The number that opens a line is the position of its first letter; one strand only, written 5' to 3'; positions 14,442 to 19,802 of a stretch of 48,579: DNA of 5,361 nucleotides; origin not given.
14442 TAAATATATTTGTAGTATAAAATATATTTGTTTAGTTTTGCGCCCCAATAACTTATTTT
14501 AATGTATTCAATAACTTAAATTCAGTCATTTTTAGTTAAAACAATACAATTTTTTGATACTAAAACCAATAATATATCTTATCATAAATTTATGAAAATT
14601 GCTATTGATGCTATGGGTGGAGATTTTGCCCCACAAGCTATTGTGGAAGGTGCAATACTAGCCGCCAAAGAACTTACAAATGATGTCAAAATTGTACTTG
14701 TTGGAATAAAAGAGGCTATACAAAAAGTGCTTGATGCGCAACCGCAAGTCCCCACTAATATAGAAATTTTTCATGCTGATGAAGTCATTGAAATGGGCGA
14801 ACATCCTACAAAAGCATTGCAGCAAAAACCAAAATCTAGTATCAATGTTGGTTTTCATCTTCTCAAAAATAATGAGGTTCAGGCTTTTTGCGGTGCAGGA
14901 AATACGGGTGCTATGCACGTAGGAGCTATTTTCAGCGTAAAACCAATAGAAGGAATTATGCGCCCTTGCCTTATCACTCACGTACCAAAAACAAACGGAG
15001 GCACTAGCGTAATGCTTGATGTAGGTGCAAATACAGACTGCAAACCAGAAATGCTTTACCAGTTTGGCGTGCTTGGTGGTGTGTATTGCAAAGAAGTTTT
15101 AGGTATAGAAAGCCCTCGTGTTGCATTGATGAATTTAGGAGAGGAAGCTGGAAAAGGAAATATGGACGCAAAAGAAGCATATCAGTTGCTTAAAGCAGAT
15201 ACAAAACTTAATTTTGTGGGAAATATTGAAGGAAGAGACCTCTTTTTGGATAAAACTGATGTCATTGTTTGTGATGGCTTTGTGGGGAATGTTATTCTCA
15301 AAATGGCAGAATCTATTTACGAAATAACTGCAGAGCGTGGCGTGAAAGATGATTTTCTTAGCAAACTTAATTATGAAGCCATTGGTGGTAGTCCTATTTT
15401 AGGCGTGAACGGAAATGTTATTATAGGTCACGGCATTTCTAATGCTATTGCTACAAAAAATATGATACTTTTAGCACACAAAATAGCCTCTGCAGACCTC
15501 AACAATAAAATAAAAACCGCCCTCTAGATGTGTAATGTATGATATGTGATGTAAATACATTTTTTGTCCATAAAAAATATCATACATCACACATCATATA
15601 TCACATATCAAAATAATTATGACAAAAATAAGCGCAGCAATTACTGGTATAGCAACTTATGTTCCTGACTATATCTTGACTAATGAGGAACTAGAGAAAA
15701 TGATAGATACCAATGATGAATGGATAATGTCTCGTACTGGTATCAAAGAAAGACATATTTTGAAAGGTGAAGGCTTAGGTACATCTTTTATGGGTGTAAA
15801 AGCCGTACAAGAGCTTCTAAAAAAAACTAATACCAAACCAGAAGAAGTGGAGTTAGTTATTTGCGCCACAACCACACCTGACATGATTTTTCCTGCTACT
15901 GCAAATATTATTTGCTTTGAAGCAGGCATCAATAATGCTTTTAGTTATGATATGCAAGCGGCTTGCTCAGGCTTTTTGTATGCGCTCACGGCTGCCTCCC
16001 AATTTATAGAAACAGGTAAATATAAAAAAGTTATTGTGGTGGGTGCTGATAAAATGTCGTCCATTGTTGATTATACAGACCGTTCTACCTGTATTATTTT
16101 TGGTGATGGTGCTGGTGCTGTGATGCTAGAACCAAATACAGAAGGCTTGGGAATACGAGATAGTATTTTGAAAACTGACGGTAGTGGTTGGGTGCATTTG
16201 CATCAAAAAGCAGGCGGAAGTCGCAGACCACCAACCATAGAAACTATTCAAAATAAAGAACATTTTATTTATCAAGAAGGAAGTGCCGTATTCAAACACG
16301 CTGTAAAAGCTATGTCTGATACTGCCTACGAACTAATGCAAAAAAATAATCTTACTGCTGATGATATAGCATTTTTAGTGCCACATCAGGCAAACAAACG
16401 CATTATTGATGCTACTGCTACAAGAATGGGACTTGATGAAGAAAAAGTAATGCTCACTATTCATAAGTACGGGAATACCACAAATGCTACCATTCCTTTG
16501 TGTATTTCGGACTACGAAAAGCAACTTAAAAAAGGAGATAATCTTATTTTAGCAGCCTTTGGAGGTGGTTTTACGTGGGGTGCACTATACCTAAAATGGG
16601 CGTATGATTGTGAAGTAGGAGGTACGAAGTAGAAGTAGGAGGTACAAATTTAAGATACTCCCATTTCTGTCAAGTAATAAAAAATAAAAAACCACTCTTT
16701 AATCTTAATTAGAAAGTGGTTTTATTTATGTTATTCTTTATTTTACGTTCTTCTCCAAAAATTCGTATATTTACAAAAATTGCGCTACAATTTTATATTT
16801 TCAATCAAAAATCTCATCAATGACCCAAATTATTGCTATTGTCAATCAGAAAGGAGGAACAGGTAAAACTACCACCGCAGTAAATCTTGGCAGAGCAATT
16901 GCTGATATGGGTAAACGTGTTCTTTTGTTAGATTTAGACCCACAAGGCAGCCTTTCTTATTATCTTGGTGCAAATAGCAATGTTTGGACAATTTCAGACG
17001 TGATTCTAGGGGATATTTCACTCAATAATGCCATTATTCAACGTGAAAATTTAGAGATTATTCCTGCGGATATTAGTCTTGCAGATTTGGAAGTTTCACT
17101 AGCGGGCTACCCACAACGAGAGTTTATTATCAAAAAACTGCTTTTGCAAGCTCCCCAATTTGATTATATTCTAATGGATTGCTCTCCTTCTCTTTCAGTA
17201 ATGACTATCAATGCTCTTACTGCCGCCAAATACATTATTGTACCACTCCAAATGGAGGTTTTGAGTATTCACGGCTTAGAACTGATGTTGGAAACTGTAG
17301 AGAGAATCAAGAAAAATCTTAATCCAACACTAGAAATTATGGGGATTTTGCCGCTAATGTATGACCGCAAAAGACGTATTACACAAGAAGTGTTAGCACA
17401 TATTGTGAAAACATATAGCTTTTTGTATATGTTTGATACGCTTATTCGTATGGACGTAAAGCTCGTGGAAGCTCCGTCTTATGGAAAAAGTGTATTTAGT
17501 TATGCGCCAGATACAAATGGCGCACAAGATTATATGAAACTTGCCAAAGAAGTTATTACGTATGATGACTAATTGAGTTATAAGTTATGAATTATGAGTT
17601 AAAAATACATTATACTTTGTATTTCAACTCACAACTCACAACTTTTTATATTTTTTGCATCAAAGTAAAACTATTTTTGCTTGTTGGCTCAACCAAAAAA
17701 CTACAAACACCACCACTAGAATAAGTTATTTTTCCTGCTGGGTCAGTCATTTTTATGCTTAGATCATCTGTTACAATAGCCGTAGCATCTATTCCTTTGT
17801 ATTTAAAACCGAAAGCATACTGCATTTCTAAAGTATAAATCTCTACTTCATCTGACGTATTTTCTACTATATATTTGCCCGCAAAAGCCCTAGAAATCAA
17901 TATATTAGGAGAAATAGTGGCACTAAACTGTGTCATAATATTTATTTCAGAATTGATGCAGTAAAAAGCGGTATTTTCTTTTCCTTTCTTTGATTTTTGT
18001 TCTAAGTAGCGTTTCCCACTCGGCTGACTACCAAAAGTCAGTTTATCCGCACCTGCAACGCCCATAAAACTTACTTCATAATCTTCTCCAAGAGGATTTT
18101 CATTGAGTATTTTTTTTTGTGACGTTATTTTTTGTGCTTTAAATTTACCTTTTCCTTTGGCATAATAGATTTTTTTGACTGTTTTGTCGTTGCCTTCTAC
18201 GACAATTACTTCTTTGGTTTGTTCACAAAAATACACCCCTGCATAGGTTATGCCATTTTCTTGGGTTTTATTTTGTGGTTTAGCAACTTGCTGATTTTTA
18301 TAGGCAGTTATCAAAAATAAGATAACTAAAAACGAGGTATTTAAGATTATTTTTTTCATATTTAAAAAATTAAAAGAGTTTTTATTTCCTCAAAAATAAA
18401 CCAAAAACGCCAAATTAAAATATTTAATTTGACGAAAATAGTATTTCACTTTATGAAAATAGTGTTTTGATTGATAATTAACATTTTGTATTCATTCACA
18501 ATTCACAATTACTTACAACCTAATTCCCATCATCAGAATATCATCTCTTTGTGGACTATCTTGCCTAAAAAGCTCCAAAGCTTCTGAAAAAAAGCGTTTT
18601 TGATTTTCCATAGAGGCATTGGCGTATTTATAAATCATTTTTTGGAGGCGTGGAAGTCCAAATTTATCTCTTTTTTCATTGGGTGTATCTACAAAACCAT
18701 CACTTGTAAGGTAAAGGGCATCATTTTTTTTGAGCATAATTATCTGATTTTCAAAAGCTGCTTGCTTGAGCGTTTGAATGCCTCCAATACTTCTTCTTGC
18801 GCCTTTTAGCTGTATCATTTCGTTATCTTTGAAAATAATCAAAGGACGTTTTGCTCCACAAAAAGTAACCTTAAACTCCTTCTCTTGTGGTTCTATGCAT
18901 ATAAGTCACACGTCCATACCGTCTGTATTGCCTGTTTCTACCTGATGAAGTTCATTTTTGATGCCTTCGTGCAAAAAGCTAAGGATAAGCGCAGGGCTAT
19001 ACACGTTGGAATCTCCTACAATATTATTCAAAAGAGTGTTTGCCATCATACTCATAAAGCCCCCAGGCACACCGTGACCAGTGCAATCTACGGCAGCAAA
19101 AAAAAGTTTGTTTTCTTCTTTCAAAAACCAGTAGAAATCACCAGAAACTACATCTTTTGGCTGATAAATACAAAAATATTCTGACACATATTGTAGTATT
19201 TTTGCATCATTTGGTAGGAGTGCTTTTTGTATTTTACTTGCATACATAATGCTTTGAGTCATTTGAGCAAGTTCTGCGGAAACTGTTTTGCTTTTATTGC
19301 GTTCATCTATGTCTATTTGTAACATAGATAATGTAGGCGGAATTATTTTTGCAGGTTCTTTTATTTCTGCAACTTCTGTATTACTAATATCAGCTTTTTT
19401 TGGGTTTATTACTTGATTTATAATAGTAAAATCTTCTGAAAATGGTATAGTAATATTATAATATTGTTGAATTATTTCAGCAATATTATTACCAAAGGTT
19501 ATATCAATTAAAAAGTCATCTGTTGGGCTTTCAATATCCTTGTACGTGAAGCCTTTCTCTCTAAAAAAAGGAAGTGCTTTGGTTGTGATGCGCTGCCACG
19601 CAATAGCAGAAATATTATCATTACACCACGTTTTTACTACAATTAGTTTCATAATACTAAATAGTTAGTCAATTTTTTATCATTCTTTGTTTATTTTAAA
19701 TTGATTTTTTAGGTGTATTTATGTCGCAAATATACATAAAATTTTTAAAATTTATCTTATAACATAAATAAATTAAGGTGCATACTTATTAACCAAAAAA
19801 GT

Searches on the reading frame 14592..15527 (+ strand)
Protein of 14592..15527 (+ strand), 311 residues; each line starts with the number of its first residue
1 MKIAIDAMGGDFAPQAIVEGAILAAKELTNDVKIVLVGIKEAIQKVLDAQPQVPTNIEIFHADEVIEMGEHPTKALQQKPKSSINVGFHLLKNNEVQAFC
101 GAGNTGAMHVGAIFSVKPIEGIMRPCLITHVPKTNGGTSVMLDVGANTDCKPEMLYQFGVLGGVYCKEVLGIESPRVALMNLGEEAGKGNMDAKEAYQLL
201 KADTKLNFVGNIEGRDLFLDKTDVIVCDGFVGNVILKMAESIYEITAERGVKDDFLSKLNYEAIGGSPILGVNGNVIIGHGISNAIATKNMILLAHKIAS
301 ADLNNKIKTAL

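Call 31: search_protein_families(library=pfam, proteins=[window:14592-15527:+], max_evalue=0.001)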
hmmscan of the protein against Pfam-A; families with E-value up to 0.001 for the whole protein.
window:14592-15527:+ (311 aa): 1 family
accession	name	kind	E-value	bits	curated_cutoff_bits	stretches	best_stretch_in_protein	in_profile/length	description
PF02504.20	FA_synthesis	-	3.5e-93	312.7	29.1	1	1-304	1-322/324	Fatty acid synthesis protein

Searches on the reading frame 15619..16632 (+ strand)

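Call 31: search_protein_families(library=pfam, proteins=[window:15619-16632:+], max_evalue=0.001)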
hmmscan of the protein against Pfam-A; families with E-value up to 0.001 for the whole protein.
window:15619-16632:+ (337 aa): 5 families
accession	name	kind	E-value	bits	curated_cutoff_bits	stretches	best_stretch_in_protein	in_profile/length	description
PF08541.16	ACP_syn_III_C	-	8.1e-32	109.7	26.6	1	240-327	1-90/90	3-Oxoacyl-[acyl-carrier-protein (ACP)] synthase III C terminal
PF08545.16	ACP_syn_III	-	9.2e-32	109.2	24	1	110-188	1-80/80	3-Oxoacyl-[acyl-carrier-protein (ACP)] synthase III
PF00108.29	Thiolase_N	-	1.4e-10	41.4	26.4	1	55-153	23-122/260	Thiolase, N-terminal domain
PF00109.32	ketoacyl-synt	-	2.7e-05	24.3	20.8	1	37-150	101-208/252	Beta-ketoacyl synthase, N-terminal domain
PF08392.18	FAE1_CUT1_RppA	-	0.00023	21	27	0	60-170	88-203/290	FAE1/Type III polyketide synthase-like protein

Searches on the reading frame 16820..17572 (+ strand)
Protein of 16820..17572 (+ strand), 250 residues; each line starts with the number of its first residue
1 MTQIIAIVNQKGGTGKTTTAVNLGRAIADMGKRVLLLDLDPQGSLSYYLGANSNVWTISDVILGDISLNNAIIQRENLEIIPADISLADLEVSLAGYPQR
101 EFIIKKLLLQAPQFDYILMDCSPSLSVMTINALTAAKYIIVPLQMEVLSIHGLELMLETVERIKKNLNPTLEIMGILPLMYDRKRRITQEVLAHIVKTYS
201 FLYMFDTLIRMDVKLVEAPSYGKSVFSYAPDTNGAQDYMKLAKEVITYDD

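Call 31: search_protein_families(library=pfam, proteins=[window:16820-17572:+], max_evalue=0.001)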
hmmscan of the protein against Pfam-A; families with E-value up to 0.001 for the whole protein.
window:16820-17572:+ (250 aa): 8 families
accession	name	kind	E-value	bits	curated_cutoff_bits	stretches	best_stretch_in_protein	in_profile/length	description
PF13614.12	AAA_31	-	1.9e-52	178.2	27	1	3-173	2-177/177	AAA domain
PF01656.29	CbiA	-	4.3e-25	88.5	25.4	1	5-225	1-125/125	CobQ/CobB/MinD/ParA nucleotide binding domain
PF10609.15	ParA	-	7.6e-11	42.3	27.1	1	2-245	3-245/246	NUBPL iron-transfer P-loop NTPase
PF00142.24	Fer4_NifH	-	1.8e-10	41.2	25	1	8-45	5-42/271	4Fe-4S iron sulfur cluster binding proteins, NifH/frxC family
PF09140.17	MipZ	-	2.7e-10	40.4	20.7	1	4-145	2-131/262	ATPase MipZ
PF06564.18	CBP_BcsQ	-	9.3e-09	35.6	21.3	1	4-243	3-231/234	Cellulose biosynthesis protein BcsQ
PF02374.21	ArsA_ATPase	-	1.5e-07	31.4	24.3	1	7-111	5-90/305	Anion-transporting ATPase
PF07015.17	VirC1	-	1.8e-06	27.9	24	0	3-45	2-44/231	VirC1 protein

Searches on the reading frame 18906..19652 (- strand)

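Call 31: search_protein_families(library=pfam, proteins=[window:18906-19652:-], max_evalue=0.001)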
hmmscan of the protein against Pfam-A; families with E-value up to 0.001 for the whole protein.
window:18906-19652:- (248 aa): 1 family
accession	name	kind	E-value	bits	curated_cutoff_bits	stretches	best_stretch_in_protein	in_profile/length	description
PF07228.17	SpoIIE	-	0.00035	21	25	1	180-236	2-56/192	Stage II sporulation protein E (SpoIIE)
